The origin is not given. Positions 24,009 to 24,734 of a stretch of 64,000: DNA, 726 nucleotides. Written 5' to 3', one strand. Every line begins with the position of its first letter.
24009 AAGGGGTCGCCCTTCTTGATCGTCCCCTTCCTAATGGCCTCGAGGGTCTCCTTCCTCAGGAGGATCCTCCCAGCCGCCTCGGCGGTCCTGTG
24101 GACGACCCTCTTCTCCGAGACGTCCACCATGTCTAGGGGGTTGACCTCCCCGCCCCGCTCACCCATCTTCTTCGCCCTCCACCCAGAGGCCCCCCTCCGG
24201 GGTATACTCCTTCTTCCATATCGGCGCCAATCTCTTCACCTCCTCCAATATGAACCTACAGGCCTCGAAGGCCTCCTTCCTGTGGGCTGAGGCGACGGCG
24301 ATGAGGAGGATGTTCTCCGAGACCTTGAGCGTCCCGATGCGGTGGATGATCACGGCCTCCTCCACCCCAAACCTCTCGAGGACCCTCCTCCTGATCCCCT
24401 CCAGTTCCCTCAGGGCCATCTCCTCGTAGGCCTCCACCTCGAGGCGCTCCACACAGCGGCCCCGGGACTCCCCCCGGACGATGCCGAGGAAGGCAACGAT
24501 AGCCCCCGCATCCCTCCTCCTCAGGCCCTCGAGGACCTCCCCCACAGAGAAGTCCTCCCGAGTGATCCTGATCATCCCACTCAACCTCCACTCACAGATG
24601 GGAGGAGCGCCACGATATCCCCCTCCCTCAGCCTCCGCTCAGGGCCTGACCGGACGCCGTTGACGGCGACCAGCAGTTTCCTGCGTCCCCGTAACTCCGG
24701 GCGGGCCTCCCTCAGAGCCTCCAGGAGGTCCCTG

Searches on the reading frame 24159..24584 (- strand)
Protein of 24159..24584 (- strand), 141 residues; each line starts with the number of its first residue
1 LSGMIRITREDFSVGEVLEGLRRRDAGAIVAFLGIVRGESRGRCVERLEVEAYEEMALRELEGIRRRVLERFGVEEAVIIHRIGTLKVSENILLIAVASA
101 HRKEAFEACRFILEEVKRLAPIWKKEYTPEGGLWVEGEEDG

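Call 20: search_protein_families(library=pfam, proteins=[window:24159-24584:-], max_evalue=0.00001)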
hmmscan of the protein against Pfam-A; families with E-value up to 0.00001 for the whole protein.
window:24159-24584:- (141 aa): 1 family
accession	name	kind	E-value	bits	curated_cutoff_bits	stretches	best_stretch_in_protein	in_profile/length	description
PF02391.22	MoaE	-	2.6e-37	127.9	23.4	1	7-118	1-113/114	MoaE protein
